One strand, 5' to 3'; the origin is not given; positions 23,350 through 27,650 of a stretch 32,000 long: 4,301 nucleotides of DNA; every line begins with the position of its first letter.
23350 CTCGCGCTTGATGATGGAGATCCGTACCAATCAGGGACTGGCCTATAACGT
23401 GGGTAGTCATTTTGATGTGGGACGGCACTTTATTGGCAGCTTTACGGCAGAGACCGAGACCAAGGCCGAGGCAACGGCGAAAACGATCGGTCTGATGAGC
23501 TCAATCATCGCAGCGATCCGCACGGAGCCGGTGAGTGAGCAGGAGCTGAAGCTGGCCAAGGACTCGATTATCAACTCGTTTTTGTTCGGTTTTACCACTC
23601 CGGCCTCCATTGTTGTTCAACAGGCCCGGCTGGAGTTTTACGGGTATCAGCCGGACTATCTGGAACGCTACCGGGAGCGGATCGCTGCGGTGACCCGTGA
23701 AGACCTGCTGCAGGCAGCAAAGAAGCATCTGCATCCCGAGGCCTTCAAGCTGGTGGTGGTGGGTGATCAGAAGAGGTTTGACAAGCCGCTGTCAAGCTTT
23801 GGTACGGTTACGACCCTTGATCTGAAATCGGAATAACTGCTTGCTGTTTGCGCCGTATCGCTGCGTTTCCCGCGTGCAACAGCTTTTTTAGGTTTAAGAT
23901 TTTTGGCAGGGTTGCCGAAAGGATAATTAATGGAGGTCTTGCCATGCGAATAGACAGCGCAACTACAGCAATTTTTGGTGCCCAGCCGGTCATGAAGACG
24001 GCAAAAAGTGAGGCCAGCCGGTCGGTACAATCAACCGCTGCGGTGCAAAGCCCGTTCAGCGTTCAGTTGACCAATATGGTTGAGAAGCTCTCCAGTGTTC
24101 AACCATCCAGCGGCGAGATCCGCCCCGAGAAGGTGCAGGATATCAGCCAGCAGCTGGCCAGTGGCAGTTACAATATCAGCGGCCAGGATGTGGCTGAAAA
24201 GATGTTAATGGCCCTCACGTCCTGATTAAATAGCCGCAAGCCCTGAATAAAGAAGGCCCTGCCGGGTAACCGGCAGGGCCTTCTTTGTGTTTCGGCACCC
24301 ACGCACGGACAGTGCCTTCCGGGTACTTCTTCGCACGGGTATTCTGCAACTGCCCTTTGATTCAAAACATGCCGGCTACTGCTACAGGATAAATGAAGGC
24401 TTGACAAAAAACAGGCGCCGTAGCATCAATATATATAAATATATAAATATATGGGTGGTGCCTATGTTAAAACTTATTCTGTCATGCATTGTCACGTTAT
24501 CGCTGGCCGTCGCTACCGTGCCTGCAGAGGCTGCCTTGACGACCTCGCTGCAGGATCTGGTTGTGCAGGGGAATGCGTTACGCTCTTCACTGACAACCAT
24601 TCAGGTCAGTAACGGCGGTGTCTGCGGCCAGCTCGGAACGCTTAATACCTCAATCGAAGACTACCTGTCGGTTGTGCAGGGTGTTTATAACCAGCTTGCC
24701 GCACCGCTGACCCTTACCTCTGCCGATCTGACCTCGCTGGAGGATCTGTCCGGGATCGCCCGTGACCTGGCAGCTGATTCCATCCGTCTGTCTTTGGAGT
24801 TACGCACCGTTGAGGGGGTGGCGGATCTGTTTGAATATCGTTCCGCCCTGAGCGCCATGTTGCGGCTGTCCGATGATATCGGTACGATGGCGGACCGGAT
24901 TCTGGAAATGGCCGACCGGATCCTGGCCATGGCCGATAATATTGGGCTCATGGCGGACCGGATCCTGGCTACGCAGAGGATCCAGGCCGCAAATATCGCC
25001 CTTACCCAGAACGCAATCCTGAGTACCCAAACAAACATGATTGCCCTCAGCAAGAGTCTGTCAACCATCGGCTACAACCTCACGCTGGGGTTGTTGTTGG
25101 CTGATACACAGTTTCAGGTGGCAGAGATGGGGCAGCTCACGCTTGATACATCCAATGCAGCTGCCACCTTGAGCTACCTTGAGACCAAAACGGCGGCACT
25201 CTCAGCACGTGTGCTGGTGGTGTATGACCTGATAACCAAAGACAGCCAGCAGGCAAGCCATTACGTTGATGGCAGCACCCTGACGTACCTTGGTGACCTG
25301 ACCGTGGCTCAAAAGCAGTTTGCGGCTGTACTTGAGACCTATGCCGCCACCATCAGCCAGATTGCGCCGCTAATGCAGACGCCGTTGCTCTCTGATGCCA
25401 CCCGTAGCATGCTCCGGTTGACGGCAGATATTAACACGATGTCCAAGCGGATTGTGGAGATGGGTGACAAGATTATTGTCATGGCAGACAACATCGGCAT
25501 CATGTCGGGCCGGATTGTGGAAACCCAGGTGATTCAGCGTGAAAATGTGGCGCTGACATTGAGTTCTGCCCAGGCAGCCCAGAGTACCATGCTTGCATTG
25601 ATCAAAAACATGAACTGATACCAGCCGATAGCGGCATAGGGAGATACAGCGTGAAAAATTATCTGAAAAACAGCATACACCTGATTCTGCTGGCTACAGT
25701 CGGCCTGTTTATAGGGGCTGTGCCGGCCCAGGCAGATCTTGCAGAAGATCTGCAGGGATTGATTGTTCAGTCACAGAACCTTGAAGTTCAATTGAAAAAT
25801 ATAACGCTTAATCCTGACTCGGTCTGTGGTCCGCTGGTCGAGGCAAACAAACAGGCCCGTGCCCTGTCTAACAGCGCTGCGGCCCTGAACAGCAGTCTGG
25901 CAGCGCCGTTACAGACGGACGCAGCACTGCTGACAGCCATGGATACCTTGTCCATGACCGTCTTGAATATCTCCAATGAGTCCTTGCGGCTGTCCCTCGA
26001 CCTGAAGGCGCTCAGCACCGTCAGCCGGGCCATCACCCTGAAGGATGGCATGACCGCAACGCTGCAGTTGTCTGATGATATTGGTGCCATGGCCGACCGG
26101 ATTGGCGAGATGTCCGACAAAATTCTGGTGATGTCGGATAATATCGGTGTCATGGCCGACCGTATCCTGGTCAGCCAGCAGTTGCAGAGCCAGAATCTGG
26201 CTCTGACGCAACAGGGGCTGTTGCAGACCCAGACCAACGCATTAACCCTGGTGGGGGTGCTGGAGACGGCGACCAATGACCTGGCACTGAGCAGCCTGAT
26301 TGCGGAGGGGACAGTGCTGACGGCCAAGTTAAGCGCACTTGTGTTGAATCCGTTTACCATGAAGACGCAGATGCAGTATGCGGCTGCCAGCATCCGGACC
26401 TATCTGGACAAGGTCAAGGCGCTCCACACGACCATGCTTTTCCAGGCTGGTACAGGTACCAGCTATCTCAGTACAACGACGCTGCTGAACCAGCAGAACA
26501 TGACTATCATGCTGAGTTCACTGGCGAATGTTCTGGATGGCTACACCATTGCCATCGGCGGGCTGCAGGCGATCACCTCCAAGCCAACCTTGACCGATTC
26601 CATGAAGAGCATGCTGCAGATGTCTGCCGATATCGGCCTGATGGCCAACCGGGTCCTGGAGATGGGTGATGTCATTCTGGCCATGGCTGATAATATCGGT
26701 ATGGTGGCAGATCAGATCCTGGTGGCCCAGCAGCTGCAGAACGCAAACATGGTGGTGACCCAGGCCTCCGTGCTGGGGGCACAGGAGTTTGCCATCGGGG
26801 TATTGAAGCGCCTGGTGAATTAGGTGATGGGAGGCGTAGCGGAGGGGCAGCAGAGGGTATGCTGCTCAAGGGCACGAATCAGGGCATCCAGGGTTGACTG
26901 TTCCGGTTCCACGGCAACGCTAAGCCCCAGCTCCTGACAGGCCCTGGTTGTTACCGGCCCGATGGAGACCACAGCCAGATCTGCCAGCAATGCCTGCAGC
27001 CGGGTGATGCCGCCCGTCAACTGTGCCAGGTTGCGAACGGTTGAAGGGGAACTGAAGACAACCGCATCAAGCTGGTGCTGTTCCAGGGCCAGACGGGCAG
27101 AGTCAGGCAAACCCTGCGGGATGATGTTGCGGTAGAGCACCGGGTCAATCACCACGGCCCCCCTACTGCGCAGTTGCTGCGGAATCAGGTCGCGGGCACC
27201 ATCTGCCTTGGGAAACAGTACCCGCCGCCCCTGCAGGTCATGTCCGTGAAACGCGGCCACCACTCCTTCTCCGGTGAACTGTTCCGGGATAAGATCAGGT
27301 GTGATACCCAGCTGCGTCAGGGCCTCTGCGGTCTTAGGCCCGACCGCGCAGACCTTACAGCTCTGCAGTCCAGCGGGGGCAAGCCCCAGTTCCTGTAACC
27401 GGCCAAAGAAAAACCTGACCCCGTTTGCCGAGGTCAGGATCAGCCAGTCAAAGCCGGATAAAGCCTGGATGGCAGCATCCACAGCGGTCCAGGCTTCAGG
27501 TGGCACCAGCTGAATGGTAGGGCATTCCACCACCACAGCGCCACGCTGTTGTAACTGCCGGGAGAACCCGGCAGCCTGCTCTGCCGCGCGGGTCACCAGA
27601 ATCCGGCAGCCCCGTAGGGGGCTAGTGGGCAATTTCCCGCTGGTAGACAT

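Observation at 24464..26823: Two-gene operon of paralogous Sec-exported proteins built from an internally duplicated module; no family I can name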

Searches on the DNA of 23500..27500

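Call 37: search_rna_families(source=window, start=23500, end=27500, threshold=evalue, max_evalue=0.1)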
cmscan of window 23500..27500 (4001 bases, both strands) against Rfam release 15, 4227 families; matches with E-value up to 0.1: 1.
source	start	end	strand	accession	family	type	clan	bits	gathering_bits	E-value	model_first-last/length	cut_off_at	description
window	24215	24283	+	RF00625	P11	Gene;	-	24.4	70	0.019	1-139/139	no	Pseudomonas sRNA P11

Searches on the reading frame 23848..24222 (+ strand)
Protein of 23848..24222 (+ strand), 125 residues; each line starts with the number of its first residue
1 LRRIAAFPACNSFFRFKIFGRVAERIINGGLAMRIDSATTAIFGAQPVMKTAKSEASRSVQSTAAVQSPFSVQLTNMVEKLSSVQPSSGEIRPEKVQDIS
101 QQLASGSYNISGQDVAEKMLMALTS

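Call 3: search_protein_families(library=pfam, proteins=[window:23848-24222:+], max_evalue=1)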
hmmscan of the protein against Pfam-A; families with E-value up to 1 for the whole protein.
window:23848-24222:+ (125 aa): 3 families
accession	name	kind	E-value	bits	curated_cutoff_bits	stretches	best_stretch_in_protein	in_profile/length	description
PF04316.19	FlgM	-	2.4e-12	47.3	25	1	71-120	2-54/55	Anti-sigma-28 factor, FlgM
PF06009.19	Laminin_II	-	0.026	15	33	1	52-109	4-60/138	Laminin Domain II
PF18568.6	COS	-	0.54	10.8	27.1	0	48-70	6-28/52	TRIM C-terminal subgroup One Signature domain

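Call 4: search_protein_families(library=ncbifam, proteins=[window:23848-24222:+], max_evalue=1)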
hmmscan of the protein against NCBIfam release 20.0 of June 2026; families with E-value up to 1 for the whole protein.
window:23848-24222:+ (125 aa): 1 family
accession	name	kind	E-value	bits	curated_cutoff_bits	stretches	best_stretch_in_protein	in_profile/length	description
TIGR03824.1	FlgM_jcvi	equivalog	1.1e-09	39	40.75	1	49-121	19-95/98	flagellar biosynthesis anti-sigma factor FlgM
